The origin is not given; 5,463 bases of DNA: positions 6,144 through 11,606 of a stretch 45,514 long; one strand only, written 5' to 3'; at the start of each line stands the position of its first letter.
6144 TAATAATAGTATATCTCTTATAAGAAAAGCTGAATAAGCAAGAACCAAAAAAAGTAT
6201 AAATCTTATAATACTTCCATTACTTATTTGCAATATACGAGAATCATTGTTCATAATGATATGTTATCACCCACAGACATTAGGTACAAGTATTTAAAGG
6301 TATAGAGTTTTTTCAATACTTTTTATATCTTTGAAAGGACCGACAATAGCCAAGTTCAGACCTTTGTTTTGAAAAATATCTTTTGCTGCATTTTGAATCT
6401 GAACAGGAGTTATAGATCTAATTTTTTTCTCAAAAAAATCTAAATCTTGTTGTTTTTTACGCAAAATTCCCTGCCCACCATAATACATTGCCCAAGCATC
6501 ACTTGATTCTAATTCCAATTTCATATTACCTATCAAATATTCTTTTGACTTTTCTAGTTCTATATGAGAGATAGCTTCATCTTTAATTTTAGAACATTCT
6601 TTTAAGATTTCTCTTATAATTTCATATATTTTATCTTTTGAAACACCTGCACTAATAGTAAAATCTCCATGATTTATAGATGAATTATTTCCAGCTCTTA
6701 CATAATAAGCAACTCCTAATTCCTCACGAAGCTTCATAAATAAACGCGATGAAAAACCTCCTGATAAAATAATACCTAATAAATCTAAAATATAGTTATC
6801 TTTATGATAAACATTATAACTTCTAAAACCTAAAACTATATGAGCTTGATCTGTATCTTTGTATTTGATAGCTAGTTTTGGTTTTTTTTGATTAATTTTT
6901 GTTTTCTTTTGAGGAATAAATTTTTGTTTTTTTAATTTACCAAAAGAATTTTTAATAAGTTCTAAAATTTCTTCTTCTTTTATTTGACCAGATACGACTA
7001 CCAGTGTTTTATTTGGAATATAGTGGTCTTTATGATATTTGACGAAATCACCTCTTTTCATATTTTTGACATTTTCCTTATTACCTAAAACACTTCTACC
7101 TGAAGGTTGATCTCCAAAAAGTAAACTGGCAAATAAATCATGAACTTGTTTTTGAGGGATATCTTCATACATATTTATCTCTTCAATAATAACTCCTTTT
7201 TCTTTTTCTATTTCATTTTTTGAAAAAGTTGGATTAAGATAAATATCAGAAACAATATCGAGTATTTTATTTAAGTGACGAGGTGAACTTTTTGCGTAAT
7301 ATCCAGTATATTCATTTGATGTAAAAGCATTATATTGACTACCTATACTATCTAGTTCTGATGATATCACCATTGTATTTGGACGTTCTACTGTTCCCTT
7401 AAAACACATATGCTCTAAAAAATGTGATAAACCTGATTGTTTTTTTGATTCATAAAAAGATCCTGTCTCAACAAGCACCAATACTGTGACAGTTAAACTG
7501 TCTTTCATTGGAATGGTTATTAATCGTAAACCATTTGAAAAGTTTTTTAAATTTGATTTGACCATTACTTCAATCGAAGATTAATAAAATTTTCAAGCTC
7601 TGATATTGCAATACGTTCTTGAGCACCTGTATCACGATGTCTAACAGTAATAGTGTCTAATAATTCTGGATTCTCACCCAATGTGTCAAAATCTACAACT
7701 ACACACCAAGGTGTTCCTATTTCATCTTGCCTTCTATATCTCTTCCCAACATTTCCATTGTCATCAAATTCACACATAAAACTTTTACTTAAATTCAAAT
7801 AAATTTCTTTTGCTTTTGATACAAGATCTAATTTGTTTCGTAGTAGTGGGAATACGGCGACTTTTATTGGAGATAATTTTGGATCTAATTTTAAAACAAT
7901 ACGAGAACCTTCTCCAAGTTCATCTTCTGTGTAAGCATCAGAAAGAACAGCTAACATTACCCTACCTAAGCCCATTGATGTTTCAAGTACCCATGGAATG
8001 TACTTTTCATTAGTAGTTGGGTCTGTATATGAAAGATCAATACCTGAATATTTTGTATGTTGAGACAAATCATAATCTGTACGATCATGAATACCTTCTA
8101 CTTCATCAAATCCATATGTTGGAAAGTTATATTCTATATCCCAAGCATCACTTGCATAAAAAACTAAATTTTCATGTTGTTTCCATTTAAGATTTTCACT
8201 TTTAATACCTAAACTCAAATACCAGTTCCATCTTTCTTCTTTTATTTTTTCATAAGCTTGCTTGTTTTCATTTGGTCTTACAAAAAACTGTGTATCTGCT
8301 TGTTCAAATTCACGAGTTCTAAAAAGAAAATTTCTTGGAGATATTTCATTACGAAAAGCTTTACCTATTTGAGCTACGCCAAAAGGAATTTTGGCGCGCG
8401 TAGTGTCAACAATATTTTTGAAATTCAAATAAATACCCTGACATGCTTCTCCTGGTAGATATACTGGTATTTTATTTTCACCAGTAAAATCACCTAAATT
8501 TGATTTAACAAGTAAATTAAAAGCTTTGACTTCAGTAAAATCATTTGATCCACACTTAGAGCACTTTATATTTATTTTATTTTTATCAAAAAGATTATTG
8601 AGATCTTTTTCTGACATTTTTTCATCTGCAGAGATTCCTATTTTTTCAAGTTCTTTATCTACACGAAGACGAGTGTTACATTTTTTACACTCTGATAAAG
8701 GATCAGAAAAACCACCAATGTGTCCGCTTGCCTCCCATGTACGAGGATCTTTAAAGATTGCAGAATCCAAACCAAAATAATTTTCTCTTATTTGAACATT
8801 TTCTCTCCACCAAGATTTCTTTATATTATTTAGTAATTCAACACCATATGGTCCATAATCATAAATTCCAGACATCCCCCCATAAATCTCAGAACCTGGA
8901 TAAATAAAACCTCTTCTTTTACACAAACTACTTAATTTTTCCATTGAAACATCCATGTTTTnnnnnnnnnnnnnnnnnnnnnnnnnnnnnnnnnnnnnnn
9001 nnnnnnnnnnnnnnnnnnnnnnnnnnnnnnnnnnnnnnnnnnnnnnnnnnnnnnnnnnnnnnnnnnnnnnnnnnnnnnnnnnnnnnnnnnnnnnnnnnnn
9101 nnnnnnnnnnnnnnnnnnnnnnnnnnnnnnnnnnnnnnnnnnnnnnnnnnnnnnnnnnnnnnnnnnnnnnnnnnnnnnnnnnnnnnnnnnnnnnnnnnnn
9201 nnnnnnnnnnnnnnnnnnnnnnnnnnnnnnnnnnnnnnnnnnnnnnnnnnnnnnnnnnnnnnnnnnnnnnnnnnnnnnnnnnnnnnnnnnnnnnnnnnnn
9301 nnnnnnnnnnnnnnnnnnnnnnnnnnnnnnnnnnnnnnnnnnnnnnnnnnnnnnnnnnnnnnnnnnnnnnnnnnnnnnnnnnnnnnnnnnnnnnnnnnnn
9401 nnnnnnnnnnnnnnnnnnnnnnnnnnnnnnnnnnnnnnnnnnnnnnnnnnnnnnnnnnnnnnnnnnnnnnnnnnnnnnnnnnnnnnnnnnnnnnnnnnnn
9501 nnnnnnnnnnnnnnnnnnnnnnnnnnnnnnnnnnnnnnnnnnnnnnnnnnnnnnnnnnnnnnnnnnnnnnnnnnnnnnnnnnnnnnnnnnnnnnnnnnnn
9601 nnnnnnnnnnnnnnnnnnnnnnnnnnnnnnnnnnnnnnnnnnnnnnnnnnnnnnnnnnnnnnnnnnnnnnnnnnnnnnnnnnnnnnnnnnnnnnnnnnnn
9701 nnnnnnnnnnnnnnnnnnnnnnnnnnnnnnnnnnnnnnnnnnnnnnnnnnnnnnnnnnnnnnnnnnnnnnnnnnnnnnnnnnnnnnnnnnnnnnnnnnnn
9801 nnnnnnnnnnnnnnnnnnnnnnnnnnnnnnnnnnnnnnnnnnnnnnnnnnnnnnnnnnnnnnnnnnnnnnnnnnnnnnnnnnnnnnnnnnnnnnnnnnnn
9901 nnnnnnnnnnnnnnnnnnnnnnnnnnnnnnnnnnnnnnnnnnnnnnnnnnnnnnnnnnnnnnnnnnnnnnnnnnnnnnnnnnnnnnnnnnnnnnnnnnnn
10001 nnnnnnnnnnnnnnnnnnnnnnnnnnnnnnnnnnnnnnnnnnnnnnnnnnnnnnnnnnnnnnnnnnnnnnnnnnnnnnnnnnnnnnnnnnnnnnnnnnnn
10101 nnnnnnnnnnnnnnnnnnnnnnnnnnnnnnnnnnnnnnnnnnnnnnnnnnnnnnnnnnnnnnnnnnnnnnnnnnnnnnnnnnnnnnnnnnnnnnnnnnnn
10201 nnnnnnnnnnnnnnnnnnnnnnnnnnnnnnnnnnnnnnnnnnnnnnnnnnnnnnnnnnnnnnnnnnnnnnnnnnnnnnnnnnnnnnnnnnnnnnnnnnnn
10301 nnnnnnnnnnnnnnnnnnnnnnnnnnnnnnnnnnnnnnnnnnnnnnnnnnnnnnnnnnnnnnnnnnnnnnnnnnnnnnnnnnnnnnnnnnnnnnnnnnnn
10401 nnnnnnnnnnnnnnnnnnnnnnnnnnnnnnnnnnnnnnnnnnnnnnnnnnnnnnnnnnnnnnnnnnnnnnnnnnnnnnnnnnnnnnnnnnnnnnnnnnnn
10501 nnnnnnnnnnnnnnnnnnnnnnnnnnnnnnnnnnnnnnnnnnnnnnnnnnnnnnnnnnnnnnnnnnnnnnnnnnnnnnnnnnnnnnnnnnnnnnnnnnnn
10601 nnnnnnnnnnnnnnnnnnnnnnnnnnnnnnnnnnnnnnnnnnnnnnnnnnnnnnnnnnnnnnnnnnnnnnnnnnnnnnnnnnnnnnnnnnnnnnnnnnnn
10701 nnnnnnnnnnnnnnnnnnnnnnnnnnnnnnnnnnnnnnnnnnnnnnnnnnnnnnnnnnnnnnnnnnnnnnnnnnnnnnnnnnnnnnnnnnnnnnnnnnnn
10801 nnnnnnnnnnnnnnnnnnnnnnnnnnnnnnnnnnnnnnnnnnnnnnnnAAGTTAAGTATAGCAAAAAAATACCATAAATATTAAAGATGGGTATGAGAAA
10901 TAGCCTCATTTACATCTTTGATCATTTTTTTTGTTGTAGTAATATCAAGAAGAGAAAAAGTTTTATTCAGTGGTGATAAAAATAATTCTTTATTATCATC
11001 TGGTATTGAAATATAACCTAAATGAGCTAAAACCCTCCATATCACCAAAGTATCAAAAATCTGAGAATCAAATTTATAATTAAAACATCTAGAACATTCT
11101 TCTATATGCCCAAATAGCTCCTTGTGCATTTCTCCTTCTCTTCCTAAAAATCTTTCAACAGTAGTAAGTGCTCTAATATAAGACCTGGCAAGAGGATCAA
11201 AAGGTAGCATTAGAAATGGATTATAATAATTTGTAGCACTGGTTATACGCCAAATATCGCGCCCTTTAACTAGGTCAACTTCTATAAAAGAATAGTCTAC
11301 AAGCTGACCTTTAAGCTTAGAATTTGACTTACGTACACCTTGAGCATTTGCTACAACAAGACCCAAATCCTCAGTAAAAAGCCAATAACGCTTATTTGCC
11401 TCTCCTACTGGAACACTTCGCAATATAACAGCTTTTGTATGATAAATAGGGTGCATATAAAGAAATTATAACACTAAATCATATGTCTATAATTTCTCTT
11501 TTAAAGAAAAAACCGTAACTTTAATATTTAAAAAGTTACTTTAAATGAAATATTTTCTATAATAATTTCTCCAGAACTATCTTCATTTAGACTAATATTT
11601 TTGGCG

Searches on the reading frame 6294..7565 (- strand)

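Call 56: search_protein_families(library=pfam, proteins=[window:6294-7565:-], max_evalue=0.0001)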
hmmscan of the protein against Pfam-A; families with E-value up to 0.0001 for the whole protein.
window:6294-7565:- (423 aa): 2 families
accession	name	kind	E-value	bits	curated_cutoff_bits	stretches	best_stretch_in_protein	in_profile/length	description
PF00675.25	Peptidase_M16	-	3.5e-37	128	22.3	1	25-161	12-147/149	Insulinase (Peptidase family M16)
PF05193.26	Peptidase_M16_C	-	1.1e-35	123.6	23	1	170-342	3-179/181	Peptidase M16 inactive domain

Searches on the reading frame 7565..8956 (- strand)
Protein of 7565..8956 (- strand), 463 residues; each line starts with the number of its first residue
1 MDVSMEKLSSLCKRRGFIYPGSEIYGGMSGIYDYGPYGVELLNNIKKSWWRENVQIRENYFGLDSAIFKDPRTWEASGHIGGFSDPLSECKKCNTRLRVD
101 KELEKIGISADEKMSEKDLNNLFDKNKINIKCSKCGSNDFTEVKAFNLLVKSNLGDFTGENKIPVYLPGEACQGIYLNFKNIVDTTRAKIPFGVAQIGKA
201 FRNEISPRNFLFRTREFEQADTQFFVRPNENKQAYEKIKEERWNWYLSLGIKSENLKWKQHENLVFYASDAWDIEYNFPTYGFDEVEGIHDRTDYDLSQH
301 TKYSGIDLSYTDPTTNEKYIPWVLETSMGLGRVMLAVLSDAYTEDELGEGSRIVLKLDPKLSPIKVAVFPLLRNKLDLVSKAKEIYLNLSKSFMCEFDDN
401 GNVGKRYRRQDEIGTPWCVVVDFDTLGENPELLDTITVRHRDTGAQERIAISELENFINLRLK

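Call 56: search_protein_families(library=pfam, proteins=[window:7565-8956:-], max_evalue=0.0001)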
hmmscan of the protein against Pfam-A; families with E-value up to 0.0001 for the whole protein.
window:7565-8956:- (463 aa): 2 families
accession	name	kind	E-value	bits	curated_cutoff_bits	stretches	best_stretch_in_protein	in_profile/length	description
PF03129.25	HGTP_anticodon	-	9.1e-18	64.7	21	1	365-458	1-91/94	Anticodon binding domain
PF00587.30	tRNA-synt_2b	-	8.3e-15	55.7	29.3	1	160-339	6-177/179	tRNA synthetase class II core domain (G, H, P, S and T)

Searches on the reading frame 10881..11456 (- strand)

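Call 56: search_protein_families(library=pfam, proteins=[window:10881-11456:-], max_evalue=0.0001)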
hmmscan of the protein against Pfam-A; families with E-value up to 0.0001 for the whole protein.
window:10881-11456:- (191 aa): 1 family
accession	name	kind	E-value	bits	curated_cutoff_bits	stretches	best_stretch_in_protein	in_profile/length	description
PF11967.14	RecO_N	-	1.5e-11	44.6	27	1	1-74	1-74/80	Recombination protein O N terminal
